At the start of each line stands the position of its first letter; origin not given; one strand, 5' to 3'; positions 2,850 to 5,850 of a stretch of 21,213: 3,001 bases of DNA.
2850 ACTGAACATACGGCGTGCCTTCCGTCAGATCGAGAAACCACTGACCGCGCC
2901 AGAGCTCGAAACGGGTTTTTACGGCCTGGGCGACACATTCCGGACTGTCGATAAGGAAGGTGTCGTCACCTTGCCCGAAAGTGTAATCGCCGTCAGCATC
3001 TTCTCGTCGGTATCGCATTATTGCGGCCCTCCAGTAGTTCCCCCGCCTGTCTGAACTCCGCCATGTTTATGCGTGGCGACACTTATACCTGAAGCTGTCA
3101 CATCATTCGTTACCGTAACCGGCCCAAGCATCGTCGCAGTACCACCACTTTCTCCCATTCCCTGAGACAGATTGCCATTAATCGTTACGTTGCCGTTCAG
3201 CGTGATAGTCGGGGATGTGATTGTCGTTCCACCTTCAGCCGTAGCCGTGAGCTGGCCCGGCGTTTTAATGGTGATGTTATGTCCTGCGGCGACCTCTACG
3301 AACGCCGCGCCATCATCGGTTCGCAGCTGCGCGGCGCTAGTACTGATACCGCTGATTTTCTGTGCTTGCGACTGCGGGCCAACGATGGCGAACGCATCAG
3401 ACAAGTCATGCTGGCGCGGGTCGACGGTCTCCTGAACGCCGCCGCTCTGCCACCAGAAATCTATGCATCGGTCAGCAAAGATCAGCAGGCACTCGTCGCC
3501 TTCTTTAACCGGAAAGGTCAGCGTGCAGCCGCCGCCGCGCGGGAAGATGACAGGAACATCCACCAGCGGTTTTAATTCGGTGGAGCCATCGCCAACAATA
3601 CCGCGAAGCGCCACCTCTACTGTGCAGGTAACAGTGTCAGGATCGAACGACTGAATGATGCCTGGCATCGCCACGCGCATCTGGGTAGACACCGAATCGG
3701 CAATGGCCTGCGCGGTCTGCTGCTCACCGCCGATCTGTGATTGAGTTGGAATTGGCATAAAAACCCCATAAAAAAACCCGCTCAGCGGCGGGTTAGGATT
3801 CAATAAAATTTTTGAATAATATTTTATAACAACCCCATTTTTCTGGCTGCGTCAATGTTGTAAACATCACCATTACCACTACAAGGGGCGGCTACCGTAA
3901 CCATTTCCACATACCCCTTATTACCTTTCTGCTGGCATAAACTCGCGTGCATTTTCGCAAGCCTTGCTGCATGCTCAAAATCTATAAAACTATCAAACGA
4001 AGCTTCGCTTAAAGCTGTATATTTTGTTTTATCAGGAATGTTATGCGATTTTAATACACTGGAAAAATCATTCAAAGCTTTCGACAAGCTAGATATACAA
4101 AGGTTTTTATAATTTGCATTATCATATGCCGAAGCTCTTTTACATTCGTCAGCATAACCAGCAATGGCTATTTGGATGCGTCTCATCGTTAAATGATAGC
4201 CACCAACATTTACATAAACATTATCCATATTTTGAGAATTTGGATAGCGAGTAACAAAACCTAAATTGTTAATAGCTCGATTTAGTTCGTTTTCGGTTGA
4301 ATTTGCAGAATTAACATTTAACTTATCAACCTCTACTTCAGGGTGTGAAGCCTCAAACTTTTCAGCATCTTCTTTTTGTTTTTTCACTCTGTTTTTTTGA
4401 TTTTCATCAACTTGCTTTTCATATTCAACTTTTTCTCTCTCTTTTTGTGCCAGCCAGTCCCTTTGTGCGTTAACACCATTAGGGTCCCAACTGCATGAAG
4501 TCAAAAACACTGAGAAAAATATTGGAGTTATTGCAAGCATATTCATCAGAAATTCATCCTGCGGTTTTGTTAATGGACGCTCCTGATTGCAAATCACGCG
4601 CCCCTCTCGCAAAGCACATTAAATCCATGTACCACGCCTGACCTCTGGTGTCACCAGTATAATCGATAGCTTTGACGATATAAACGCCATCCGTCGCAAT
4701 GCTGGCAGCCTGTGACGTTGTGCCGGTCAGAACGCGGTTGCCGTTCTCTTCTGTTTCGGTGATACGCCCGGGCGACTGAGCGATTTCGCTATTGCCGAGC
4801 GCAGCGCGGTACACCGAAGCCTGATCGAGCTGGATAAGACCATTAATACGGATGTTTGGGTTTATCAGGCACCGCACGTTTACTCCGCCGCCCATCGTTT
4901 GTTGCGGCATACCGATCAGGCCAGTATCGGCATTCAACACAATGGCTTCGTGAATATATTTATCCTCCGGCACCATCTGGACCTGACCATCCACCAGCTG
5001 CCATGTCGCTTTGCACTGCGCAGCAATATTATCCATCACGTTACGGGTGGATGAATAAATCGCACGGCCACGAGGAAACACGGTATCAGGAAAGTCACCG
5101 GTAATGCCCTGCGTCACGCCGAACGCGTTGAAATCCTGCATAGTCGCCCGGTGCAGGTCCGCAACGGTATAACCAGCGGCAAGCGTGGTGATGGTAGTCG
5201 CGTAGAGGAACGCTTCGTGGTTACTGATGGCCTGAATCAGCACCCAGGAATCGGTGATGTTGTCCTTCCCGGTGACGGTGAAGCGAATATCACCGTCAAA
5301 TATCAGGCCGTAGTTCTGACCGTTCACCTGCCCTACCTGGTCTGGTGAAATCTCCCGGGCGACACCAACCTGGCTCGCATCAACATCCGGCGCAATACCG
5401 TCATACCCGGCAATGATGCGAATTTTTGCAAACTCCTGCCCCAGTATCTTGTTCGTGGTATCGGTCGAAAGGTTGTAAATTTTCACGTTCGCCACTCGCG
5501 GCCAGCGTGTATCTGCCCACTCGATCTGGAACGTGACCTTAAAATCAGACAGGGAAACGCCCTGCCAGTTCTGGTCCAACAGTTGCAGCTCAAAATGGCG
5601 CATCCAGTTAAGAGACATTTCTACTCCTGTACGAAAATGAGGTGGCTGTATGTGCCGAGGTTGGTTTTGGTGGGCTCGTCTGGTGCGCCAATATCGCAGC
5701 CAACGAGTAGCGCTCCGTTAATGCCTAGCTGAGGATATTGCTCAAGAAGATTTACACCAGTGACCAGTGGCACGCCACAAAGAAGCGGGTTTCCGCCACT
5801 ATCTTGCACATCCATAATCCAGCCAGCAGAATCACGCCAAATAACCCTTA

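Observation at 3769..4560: AT-rich lipoprotein moron with its own terminator inserted between baseplate hub and spike genes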

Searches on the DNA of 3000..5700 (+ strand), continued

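Call 74: search_dna_similar(query=window:3824-4546:+, collection=ecoli_genomes, mode=distant, max_rows=30)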
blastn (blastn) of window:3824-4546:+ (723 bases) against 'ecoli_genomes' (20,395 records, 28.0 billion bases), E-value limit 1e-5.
Records with a match: 1; places in all: 1; records where one place covers at least 80% of the query: 1.
Genomes with a match: 1 of 5426; with a place that covers at least 80% of the query: 1. Places per genome that has any: lowest 1, median 1, highest 1. On chromosomes: 1 places; on plasmids: 0.
Best place of each record, by identity: >=99% 1.
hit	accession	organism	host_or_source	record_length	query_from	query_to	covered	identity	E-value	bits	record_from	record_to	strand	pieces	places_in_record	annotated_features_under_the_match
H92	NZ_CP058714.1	Escherichia coli strain M172-1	Manis javanica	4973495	1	723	100%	100.0%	0e+0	1305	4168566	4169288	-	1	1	hypothetical protein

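Call 111: search_rna_families(source=window, start=3400, end=5000, threshold=evalue, max_evalue=1)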
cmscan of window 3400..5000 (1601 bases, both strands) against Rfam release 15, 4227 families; matches with E-value up to 1: 5.
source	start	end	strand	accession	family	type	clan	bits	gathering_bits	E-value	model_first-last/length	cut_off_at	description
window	3768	3860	-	RF00513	Trp_leader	Cis-reg; leader;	-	33.4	41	0.00014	1-100/100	no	Tryptophan operon leader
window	3771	3850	-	RF01394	isrK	Gene; sRNA;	-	24.2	50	0.011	1-77/77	no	isrK Hfq binding RNA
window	3770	3832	-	RF00112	CyaR_RyeE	Gene; sRNA;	-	21.7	47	0.53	1-85/85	no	CyaR/Rye RNA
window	4161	4225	+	RF00032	Histone3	Cis-reg;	-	20.9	34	0.0094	1-46/46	no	Histone 3' UTR stem-loop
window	4175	4304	-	RF02634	EF3314_EF3315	Gene; sRNA;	-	17.6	100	0.33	1-141/141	no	Enterococcus sRNA EF3314_EF3315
